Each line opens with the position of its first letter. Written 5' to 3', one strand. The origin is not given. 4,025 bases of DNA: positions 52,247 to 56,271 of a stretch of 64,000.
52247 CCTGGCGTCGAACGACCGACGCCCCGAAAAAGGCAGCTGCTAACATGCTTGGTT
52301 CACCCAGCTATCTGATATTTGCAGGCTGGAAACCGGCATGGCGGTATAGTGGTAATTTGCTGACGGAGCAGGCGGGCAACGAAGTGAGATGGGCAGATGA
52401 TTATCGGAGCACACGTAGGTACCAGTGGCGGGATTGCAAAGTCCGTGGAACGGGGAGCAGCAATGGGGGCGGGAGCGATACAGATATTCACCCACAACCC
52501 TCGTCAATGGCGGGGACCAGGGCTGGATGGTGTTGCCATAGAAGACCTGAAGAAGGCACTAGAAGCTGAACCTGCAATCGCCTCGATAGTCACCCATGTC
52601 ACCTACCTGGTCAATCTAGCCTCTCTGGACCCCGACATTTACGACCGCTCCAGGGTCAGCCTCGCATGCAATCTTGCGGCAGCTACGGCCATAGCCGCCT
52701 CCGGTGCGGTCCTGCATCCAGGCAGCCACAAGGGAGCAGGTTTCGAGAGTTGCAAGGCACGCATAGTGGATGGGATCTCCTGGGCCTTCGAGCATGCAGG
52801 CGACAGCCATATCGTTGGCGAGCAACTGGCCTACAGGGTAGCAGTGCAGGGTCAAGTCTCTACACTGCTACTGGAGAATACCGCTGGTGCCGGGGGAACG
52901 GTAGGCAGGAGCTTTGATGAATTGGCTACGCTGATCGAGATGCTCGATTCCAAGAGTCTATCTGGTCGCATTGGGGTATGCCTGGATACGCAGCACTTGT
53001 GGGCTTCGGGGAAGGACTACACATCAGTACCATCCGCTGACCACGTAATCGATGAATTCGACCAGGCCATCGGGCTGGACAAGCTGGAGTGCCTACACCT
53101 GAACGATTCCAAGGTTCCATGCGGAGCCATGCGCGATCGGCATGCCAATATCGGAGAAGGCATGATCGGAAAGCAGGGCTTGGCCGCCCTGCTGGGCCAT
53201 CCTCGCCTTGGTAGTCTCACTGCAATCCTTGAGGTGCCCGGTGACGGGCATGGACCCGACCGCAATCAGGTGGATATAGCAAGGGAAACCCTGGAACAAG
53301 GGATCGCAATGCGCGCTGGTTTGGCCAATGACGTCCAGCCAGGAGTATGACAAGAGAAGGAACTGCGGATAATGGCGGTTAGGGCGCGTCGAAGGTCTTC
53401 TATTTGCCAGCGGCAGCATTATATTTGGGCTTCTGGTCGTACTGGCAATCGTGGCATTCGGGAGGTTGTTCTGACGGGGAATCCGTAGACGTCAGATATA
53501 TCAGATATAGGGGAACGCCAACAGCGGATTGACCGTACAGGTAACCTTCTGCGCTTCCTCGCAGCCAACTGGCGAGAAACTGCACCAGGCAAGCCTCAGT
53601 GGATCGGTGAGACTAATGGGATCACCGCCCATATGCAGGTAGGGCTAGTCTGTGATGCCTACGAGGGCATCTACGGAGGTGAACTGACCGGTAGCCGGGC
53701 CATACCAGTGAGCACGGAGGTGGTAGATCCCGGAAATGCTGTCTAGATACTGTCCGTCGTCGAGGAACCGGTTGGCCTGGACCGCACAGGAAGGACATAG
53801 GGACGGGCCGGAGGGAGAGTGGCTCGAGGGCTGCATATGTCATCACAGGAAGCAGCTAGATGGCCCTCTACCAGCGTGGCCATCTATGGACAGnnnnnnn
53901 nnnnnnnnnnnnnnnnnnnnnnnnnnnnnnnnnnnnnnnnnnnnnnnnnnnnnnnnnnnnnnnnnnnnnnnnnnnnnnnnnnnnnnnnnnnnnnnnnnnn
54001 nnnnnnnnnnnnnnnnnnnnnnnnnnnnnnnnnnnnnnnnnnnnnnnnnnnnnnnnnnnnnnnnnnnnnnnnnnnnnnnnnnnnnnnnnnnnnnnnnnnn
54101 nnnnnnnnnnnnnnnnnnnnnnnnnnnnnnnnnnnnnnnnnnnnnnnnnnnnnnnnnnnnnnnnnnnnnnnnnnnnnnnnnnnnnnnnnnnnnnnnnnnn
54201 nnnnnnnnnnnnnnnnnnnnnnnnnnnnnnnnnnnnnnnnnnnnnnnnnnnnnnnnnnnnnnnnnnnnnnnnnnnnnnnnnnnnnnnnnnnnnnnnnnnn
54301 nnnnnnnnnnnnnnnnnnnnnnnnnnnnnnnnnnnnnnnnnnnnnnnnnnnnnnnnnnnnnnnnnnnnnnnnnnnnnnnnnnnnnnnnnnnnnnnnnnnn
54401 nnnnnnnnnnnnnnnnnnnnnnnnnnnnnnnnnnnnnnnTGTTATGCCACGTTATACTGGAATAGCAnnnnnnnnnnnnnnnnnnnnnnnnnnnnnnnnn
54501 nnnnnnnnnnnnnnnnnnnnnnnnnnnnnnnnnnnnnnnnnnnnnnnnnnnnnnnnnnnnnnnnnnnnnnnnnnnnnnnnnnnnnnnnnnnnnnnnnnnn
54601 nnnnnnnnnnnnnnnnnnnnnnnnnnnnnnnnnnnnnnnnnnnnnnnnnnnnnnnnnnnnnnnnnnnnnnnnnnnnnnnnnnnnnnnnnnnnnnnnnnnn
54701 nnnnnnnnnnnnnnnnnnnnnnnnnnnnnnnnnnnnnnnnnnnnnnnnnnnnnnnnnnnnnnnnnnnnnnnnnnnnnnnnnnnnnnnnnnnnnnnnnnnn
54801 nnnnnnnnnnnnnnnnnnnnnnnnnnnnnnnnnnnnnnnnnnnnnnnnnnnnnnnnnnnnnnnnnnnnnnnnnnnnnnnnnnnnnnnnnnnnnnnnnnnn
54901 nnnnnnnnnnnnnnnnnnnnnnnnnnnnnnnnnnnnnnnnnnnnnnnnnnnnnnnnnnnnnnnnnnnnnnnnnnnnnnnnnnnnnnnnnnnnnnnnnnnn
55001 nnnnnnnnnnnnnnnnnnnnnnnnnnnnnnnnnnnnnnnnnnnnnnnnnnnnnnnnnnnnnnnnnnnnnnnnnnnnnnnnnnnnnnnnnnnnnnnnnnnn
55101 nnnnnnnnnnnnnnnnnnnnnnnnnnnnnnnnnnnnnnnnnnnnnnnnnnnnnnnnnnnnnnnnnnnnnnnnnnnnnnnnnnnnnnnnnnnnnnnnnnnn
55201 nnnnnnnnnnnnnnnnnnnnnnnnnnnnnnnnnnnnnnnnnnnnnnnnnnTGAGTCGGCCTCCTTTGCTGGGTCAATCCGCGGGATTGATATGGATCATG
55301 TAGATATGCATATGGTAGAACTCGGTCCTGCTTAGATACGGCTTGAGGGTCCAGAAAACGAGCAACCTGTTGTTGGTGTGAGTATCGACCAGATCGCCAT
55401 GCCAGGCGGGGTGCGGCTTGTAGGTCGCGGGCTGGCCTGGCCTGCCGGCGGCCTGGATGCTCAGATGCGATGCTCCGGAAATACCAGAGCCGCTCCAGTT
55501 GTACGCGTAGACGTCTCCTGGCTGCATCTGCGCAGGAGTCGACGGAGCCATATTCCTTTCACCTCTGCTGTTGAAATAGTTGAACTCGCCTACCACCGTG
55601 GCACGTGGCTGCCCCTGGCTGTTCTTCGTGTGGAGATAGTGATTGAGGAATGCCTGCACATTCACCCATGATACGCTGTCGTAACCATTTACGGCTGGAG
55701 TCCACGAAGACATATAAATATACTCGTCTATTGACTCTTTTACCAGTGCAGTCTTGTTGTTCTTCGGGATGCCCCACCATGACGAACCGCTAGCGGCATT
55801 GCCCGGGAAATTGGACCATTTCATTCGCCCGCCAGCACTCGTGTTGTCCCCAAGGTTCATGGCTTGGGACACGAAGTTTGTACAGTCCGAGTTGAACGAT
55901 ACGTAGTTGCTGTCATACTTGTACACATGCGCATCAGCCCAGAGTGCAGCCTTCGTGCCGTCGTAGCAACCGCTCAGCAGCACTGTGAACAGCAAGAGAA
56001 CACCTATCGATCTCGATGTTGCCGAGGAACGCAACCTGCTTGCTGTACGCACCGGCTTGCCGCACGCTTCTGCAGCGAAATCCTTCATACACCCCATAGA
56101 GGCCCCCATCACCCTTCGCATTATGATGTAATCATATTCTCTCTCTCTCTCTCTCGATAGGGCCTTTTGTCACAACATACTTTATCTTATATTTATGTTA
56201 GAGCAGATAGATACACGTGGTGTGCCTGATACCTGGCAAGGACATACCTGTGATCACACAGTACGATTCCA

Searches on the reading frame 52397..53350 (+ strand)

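Call 60: search_protein_families(library=pfam, proteins=[window:52397-53350:+], max_evalue=0.00001)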
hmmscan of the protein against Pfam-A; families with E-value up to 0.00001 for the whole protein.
window:52397-53350:+ (317 aa): 1 family
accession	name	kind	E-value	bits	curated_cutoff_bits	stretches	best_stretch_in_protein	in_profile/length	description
PF01261.30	AP_endonuc_2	-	2.9e-41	142.3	31.1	1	19-298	3-242/249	Xylose isomerase-like TIM barrel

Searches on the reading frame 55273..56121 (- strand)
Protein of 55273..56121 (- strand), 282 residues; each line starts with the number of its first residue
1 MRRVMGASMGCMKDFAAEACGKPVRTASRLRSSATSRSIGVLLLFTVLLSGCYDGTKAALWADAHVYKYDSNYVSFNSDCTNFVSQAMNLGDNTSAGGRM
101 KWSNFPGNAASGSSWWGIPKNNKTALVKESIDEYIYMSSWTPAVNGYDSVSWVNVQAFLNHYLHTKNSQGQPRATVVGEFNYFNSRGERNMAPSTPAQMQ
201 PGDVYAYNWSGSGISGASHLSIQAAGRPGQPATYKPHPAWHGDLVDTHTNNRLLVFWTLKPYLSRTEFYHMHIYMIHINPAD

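Call 60: search_protein_families(library=pfam, proteins=[window:55273-56121:-], max_evalue=0.00001)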
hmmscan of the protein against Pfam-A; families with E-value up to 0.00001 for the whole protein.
window:55273-56121:- (282 aa): 1 family
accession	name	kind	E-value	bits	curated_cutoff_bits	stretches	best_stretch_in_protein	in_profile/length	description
PF12671.13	Amidase_6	-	3e-15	57.1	23.2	1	53-269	2-161/163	Putative amidase domain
